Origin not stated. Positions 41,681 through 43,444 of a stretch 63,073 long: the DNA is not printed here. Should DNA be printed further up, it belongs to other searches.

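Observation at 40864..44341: Orphan single-polypeptide TssB-TssC (T6SS sheath)-like protein with no other T6SS gene nearby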

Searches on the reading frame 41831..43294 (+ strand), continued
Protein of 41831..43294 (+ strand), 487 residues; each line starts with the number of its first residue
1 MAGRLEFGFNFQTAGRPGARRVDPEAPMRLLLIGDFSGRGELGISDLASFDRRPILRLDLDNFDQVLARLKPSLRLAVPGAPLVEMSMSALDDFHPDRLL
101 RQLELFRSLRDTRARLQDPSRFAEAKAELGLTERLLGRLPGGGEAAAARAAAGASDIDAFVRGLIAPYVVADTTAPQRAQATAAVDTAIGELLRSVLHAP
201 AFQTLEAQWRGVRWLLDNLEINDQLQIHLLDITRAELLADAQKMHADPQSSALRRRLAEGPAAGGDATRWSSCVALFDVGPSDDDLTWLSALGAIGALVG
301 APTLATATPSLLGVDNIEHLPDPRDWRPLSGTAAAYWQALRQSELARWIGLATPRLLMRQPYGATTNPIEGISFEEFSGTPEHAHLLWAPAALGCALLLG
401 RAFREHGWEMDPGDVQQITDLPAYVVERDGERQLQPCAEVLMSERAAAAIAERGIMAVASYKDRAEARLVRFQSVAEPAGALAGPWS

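Call 8: find_encoding_contigs(protein=P0007, flank=10000, max_places=3)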
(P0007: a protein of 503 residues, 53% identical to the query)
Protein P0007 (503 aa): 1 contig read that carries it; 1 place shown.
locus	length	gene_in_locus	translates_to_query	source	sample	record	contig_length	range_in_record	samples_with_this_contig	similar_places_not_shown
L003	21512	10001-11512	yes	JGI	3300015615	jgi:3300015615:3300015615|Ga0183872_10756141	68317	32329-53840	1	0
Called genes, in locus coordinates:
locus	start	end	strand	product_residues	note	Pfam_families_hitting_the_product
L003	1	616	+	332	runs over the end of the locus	PF02900:LigB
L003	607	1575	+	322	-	PF03401:TctC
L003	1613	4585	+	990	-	PF13271:DUF4062, PF05729:NACHT, PF03781:FGE-sulfatase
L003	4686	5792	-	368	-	PF00078:RVT_1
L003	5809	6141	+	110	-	PF22296:bAvd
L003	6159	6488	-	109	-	-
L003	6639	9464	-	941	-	PF13191:AAA_16 (weak), PF20703:nSTAND1, PF03781:FGE-sulfatase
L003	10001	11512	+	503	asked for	PF05591:T6SS_VipA, PF05943:VipB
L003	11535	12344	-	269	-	PF00106:adh_short, PF08659:KR, PF13561:adh_short_C2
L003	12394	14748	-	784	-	PF01315:Ald_Xan_dh_C, PF02738:MoCoBD_1, PF20256:MoCoBD_2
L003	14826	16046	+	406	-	PF07969:Amidohydro_3 (faint), PF01979:Amidohydro_1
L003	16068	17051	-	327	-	PF03401:TctC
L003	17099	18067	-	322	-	PF03401:TctC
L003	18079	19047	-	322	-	PF02423:OCD_Mu_crystall, PF01488:Shikimate_DH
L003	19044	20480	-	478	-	PF01425:Amidase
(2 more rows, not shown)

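Call 10: find_related_loci(query=A1, collection=genome_contigs, flank=10000)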
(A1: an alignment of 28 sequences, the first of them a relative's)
Query A1 (487 aa) in genome_contigs; peptide patterns used: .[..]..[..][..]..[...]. (x = any residue, [..] = any of these).
202 stretches matched a pattern; 185 encode a relative of the query (tblastn E <= 1e-3); the best 80 are kept; 80 distinct loci.
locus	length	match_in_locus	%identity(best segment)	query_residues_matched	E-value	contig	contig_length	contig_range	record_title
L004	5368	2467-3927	85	1-487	0e+0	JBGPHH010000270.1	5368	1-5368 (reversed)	MAG: Vicinamibacteria bacterium isolate OBJ_0618_7090110_363 k141_1864901_length_5368_cov_10.0094, whole genome shotgun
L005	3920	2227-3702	47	1-486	3e-137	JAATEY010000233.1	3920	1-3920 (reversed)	MAG: Gammaproteobacteria bacterium isolate bin_15 k141_3704000, whole genome shotgun sequence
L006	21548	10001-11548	44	1-486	2e-130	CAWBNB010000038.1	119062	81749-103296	MAG: uncultured beta proteobacterium isolate MFD02242.bin.1.340 genome assembly, contig: contig_41397, whole genome shot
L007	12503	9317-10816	45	1-487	8e-128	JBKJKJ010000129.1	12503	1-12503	MAG: Burkholderiales bacterium isolate ant_bin.237 S1Ck117_4487537_flag_1_multi_9.0000_len_12503, whole genome shotgun s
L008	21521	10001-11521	42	1-486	3e-118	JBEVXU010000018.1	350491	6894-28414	MAG: Sedimenticola sp. isolate 1_2 TCF2 c_000000000004, whole genome shotgun sequence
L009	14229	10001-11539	42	1-486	8e-118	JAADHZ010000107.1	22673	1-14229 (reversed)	MAG: Gammaproteobacteria bacterium isolate M_MetaBat.225 contig-127_3036, whole genome shotgun sequence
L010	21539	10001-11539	43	1-487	9e-117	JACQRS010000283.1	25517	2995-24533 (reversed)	MAG: Candidatus Rokuibacteriota bacterium isolate NC_groundwater_1365_Ag_S-0.2um_67_47 S_p2_S4_coassembly_k141_2855104,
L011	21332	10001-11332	45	1-483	1e-113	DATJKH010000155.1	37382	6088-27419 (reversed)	MAG TPA_asm: Vicinamibacterales bacterium isolate SMAG_U15588 k141_4644250, whole genome shotgun sequence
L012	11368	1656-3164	42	1-486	2e-113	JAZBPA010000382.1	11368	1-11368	MAG: Candidatus Competibacteraceae bacterium isolate bin.461 k117_8438289, whole genome shotgun sequence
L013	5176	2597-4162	42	1-486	1e-113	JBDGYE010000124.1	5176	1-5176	MAG: Gemmatimonadota bacterium isolate M3-30_Bin_363 M3-30_Bin_363_scaffold_78401, whole genome shotgun sequence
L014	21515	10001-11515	44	1-487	5e-113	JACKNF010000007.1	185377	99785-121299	MAG: Gammaproteobacteria bacterium isolate HK-STAS-PROT-137 HK-STAS-PROT-137_7, whole genome shotgun sequence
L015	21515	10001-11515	42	1-486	1e-112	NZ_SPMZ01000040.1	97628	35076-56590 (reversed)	Candidatus Competibacter phosphatis strain SBR_G GAO5_binned_c40, whole genome shotgun sequence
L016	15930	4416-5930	43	1-486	1e-112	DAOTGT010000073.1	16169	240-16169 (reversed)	MAG TPA_asm: Candidatus Competibacter sp. isolate AMR_MDS_3070 NODE_4345_length_16169_cov_32.786397, whole genome shotgu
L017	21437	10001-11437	44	1-487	6e-112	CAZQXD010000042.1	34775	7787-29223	MAG TPA_asm: uncultured Candidatus Competibacteraceae bacterium isolate SRP334346_co1_74 genome assembly, contig: NODE_1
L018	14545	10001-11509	43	1-486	6e-112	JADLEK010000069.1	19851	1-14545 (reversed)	MAG: Gammaproteobacteria bacterium isolate SJ320 c_000001641689, whole genome shotgun sequence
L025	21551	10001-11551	44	1-487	7e-121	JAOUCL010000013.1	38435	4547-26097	MAG: Rhodospirillales bacterium isolate 24_Oct_SF_Bin19 24_Oct_SF_Bin19_scaffold_78_c1, whole genome shotgun sequence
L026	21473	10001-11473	46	3-486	4e-108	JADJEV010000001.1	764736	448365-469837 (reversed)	MAG: Candidatus Methylophosphatis roskildensis isolate Bjer_18-Q3-R1-45_BAT3C.347 tig00000120-10-7653930, whole genome s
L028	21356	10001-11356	44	4-484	1e-107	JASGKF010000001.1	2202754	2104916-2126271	MAG: Rhodocyclaceae bacterium isolate 5N546 JMF-2111-06-0005.ont.bin.546_0, whole genome shotgun sequence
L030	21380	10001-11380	43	1-487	9e-108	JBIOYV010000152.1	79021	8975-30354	MAG: Burkholderiales bacterium isolate MAG021 k127_945597, whole genome shotgun sequence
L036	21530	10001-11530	39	1-487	3e-107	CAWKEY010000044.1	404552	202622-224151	MAG: uncultured Gammaproteobacteria bacterium isolate MFD03551.bin.1.140 genome assembly, contig: contig_8953, whole gen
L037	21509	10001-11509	43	1-486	4e-107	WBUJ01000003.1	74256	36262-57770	MAG: Candidatus Contendobacter sp. isolate SB13 contig_250, whole genome shotgun sequence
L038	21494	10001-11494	41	17-486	6e-107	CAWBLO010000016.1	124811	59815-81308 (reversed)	MAG: uncultured Gammaproteobacteria bacterium isolate MFD02979.bin.2.136 genome assembly, contig: contig_29458, whole ge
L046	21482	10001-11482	43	5-486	9e-105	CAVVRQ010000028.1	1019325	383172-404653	MAG: uncultured beta proteobacterium isolate MFD02832.bin.1.133 genome assembly, contig: contig_7433, whole genome shotg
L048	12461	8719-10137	45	1-484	1e-104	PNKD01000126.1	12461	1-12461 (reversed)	MAG: Leptothrix sp. (in: b-proteobacteria) isolate PR.3.46 PR_1001701_12461, whole genome shotgun sequence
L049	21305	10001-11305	45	1-477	3e-104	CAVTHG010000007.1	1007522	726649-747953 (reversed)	MAG: uncultured Acidobacteriota bacterium isolate MFD09212.bin.2.142 genome assembly, contig: contig_2781, whole genome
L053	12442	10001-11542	43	1-486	1e-103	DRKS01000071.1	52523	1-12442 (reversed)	MAG TPA_asm: Sedimenticola sp. isolate HyVt-446 HyVt-446_k145_584743, whole genome shotgun sequence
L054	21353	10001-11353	41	1-479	1e-103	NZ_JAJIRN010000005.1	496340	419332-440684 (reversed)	Roseateles oligotrophus strain CHU3 42519-assmbly_contig_5, whole genome shotgun sequence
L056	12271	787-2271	43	5-487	1e-103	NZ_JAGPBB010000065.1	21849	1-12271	MAG: Rhodoferax sp. isolate Gw_SlAct_bin_10 Gw_SlAct_5052_length_21849_cov_10.762867, whole genome shotgun sequence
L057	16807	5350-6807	42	1-487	5e-103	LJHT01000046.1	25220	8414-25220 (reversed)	Beta proteobacterium AAP51 AAP51_Contigs_46, whole genome shotgun sequence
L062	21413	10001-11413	44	1-483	4e-102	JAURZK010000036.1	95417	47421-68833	MAG: Rubrivivax sp. isolate E6_concoct.bin.150 E6_k141_14344, whole genome shotgun sequence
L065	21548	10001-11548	44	1-486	4e-121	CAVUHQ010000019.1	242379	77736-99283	MAG: uncultured beta proteobacterium isolate MFD02242.bin.2.259 genome assembly, contig: contig_39066, whole genome shot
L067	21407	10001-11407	43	1-478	2e-101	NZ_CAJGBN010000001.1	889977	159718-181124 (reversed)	Rubrivivax sp. A210, whole genome shotgun sequence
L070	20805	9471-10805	43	1-483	1e-101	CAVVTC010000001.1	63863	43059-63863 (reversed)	MAG: uncultured Acidobacteriota bacterium isolate MFD02840.bin.2.88 genome assembly, contig: contig_128806, whole genome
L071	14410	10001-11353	44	1-484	2e-101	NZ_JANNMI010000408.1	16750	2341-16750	MAG: Roseateles sp. isolate SOY_38_concoct_134_sub SOY_38_k141_2827446, whole genome shotgun sequence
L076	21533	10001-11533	39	1-486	3e-100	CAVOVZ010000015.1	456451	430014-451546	MAG: Terriglobia bacterium isolate MFD00032.bin.1.110 genome assembly, contig: contig_27770, whole genome shotgun sequen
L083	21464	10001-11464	42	1-486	3e-98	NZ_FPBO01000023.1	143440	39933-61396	Pseudoduganella namucuonensis strain CGMCC 1.11014, whole genome shotgun sequence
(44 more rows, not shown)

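Call 19: search_protein_families(library=pfam, proteins=[L076:7425-9557:-, L037:7117-7680:-, L083:11508-12863:+, L048:876-2594:-, L062:12557-15295:-, L025:19591-21549:-, L018:5958-6878:-, L083:9485-9874:-, L071:5072-5893:-, L054:5958-7709:-], max_evalue=0.001)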
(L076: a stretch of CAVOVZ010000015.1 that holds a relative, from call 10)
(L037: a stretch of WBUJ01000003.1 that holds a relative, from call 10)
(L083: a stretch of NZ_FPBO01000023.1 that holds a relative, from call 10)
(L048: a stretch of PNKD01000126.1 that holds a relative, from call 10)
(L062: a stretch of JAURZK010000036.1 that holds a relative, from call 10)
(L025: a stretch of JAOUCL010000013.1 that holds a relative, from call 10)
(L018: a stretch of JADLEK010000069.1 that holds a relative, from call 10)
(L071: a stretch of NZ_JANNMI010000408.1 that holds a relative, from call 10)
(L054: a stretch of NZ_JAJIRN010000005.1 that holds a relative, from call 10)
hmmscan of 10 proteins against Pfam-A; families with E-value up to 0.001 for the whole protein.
L076:7425-9557:- (710 aa): 5 families
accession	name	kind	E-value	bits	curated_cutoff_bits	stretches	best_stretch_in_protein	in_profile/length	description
PF05954.17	Phage_GPD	-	1.1e-105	353.6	30.1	1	26-325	1-301/305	Phage tail baseplate hub (GPD)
PF22178.3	Gp5_trimer_C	-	6.1e-54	181.4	30.9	2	471-584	1-112/112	Bacteriophage T4 gp5 C-terminal trimerisation domain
PF06715.18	Gp5_C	-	3.1e-15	55.6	20.4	2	531-553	2-24/24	Gp5 C-terminal repeat (3 copies)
PF04717.18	Phage_base_V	-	3.2e-13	50.3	23.8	1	385-454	12-75/75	Type VI secretion system/phage-baseplate injector OB domain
PF20093.5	DUF6484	-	6.2e-05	24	27.6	0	426-453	34-61/61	Domain of unknown function (DUF6484)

L037:7117-7680:- (187 aa): 1 family
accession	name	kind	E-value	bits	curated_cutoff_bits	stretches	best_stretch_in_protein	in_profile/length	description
PF13503.11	DUF4123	-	1.9e-33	115.7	25.8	1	22-141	1-118/119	Domain of unknown function (DUF4123)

L083:11508-12863:+ (451 aa): 26 families (the best 25 are shown)
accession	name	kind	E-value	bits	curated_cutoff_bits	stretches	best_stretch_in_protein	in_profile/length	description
PF00515.34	TPR_1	-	1.1e-31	107.8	27.8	3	119-152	1-34/34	Tetratricopeptide repeat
PF07719.23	TPR_2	-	7.3e-30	101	27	2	119-151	1-33/34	Tetratricopeptide repeat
PF13432.12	TPR_16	-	1.6e-28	99.2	32.7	3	91-151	3-63/65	Tetratricopeptide repeat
PF13414.12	TPR_11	-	2.2e-26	91.7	26.8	2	129-167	4-42/42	TPR repeat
PF13431.12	TPR_17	-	3.4e-26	89.7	24.4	2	141-173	1-33/34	Tetratricopeptide repeat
PF14559.12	TPR_19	-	7.5e-23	81.1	25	4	167-224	5-62/68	Tetratricopeptide repeat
PF13424.12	TPR_12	-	6.2e-22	78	30.1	4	51-115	3-75/77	Tetratricopeptide repeat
PF13181.12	TPR_8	-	9.3e-21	72.6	25.7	2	120-151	2-33/34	Tetratricopeptide repeat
PF13428.12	TPR_14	-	1.8e-18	65.6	23.5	3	154-195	2-43/44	Tetratricopeptide repeat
PF13176.12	TPR_7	-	1e-17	63.1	27.9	0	156-187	2-35/36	Tetratricopeptide repeat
PF08241.18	Methyltransf_11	-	2.8e-13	50.8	21.2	1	293-385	1-95/95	Methyltransferase domain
PF13174.12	TPR_6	-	4.2e-13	49.4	26.3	0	157-186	4-33/33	Tetratricopeptide repeat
PF13649.12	Methyltransf_25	-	1.3e-12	48.7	27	1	292-381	1-97/97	Methyltransferase domain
PF08242.18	Methyltransf_12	-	5.5e-12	46.7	30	1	293-383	1-98/98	Methyltransferase domain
PF13374.12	TPR_10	-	1.5e-11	44.4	27.5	1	121-148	4-31/42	Tetratricopeptide repeat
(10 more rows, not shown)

L048:876-2594:- (572 aa): 3 families
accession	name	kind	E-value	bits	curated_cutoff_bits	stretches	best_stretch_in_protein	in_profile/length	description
PF20232.3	T6SS_FHA_C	-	7e-60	202.3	23.7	1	393-561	12-180/180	C-terminal domain of Type VI secretion system FHA protein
PF00498.31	FHA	-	4.4e-14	53.1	20.7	1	27-93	2-67/67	FHA domain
PF16697.10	Yop-YscD_cpl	-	1e-05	26.1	33.2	1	26-97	19-88/94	Inner membrane component of T3SS, cytoplasmic domain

L062:12557-15295:- (912 aa): 16 families
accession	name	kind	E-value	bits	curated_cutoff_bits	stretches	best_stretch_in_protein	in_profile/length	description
PF07724.20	AAA_2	-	2.4e-54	184.3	27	1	644-810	1-164/166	AAA domain (Cdc48 subfamily)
PF17871.7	AAA_lid_9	-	5.6e-31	107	22.8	1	377-466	2-91/104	AAA lid domain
PF00004.35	AAA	-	5.6e-18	66.1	21.2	2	237-368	2-124/131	ATPase family associated with various cellular activities (AAA)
PF10431.15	ClpB_D2-small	-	1.3e-13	51.2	21.9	1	817-891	1-74/81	C-terminal, D2-small domain, of ClpB protein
PF07728.20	AAA_5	-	1.5e-12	48.1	22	1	649-761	2-110/139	AAA domain (dynein-related subfamily)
PF13191.12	AAA_16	-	3.3e-12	47.6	32.6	1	214-315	2-142/167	AAA ATPase domain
PF13401.12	AAA_22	-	1.3e-06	29.2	27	0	232-317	4-96/130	AAA domain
PF00158.32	Sigma54_activat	-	3.9e-06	27.1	20.2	0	649-764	25-140/168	Sigma-54 interaction domain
PF06414.18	Zeta_toxin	-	7.3e-06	26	22.3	0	642-689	13-58/199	Zeta toxin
PF12775.13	AAA_7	-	2.4e-05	24.4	25.8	0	225-258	26-58/181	P-loop containing dynein motor region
PF13481.12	AAA_25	-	3.8e-05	23.8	27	0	220-302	21-100/195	AAA domain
PF23569.1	NBD_SMAX1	-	9.2e-05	22.7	27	1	218-275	16-73/212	SMAX1 nucleotide binding domain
PF13173.12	AAA_14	-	0.0001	22.8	27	0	649-730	5-74/129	AAA domain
PF05729.18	NACHT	-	0.0002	21.7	26.7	0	237-263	4-30/167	NACHT domain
PF05621.17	TniB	-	0.00025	21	22.4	0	220-334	22-147/189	Bacterial TniB protein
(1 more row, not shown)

L025:19591-21549:- (652 aa): 1 family
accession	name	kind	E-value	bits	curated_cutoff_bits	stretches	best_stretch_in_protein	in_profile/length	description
PF05947.17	T6SS_TssF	-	4.2e-241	802.2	25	1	28-649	1-608/608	Type VI secretion system, TssF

L018:5958-6878:- (306 aa): 0 families

L083:9485-9874:- (129 aa): 1 family
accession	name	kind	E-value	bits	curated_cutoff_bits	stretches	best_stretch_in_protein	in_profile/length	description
PF14107.11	DUF4280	-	1.1e-35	123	26.3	1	5-122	1-108/109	Domain of unknown function (DUF4280)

L071:5072-5893:- (273 aa): 0 families

L054:5958-7709:- (583 aa): 0 families

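Call 20: search_protein_families(library=pfam, proteins=[L054:816-2153:-, L053:5958-7073:-, L065:4971-5525:-, L025:18596-19627:-, L076:19717-20547:-, L057:3-2213:+, L070:17315-18928:-, L010:13056-14564:+, L071:2682-3443:-, L038:4569-5156:+], max_evalue=0.001)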
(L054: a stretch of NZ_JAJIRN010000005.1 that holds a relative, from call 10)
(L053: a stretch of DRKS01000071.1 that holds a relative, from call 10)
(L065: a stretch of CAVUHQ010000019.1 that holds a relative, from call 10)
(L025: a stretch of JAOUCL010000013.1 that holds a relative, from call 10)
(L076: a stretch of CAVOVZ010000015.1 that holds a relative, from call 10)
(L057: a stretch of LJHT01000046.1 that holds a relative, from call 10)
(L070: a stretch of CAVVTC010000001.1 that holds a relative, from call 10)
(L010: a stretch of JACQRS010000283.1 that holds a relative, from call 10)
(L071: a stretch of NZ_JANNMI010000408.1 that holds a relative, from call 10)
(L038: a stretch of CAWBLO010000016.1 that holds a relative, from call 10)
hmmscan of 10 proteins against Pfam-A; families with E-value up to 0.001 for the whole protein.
L054:816-2153:- (445 aa): 1 family
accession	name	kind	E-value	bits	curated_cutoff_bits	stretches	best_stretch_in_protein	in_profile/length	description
PF05936.17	T6SS_VasE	-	2e-157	524.8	23.4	1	19-443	1-429/429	Bacterial Type VI secretion, VC_A0110, EvfL, ImpJ, VasE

L053:5958-7073:- (371 aa): 1 family
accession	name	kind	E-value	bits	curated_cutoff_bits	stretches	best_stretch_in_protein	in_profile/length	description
PF09937.14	DUF2169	-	2.2e-97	326.4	25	1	20-317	1-294/294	Uncharacterized protein conserved in bacteria (DUF2169)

L065:4971-5525:- (184 aa): 1 family
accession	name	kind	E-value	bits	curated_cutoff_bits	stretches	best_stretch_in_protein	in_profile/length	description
PF20093.5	DUF6484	-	2.9e-10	41.1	27.6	1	41-105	1-61/61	Domain of unknown function (DUF6484)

L025:18596-19627:- (343 aa): 1 family
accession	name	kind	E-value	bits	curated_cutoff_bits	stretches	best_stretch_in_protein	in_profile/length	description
PF06996.16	T6SS_TssG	-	9.9e-110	367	24.6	1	21-323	1-304/304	Type VI secretion, TssG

L076:19717-20547:- (276 aa): 2 families
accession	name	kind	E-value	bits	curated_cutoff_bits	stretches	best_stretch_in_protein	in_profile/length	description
PF07024.18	ImpE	-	2.1e-49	167.1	25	1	139-258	2-121/122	ImpE protein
PF14559.12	TPR_19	-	1.8e-05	25.4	25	1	6-68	1-62/68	Tetratricopeptide repeat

L057:3-2213:+ (736 aa): 0 families

L070:17315-18928:- (537 aa): 2 families
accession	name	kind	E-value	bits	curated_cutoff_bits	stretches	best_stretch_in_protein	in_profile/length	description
PF02687.27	FtsX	-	3.6e-25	88.8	25.5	2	417-530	2-120/120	FtsX-like permease C-terminal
PF12704.14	MacB_PCD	-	1.6e-08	35.5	27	1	197-366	64-190/207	MacB-like periplasmic core domain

L010:13056-14564:+ (502 aa): 11 families
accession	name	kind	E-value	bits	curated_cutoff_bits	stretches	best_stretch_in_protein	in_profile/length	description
PF05175.20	MTS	-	2.5e-15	57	23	1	157-275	31-141/170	Methyltransferase small domain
PF25004.1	DUF7782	-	2.8e-11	44.2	27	1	385-497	4-120/120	Domain of unknown function (DUF7782)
PF23186.1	DUF7059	-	2.6e-09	37.6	27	1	30-112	1-83/85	Domain of unknown function (DUF7059)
PF13847.12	Methyltransf_31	-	1.9e-08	34.6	27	1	161-272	7-109/145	Methyltransferase domain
PF13649.12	Methyltransf_25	-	1.9e-06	28.9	27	1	162-234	2-76/97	Methyltransferase domain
PF08241.18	Methyltransf_11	-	1.7e-05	25.8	21.2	1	162-229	1-67/95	Methyltransferase domain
PF06325.19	PrmA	-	8e-05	22.7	22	1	156-229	160-233/296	Ribosomal protein L11 methyltransferase (PrmA)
PF09445.16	Methyltransf_15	-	0.00025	21.1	22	1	159-231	2-80/165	RNA cap guanine-N2 methyltransferase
PF03848.20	TehB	-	0.00031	20.7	20.4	1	152-229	26-102/193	Tellurite resistance protein TehB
PF02475.24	TRM5-TYW2_MTfase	-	0.00068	20.1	28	0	160-229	39-111/164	TRM5/TYW2 methyltransferase domain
PF03602.21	Cons_hypoth95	-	0.00076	19.6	24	0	160-232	44-123/182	Conserved hypothetical protein 95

L071:2682-3443:- (253 aa): 3 families
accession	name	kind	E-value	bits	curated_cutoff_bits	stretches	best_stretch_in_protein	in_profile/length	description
PF13672.11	PP2C_2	-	1.8e-18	67.3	24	1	18-206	9-180/209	Protein phosphatase 2C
PF07228.17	SpoIIE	-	2.9e-12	47.4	25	1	32-246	3-187/192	Stage II sporulation protein E (SpoIIE)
PF00481.26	PP2C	-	3.1e-06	27.5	20.3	0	44-140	42-141/255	Protein phosphatase 2C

L038:4569-5156:+ (195 aa): 1 family
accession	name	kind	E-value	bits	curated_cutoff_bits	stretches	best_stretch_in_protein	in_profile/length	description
PF22011.2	DUF6931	-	2.5e-49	167.5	27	1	41-186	1-145/145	Family of unknown function (DUF6931)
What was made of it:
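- Pfam on cluster representatives identified VgrG, DUF4123, DUF4280, TagH/Fha, PP2C, TssK, ClpV, TssF, TssG, ImpE/TagJ, DUF2169, DUF6484 and DUF6931 (calls 19, 20).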
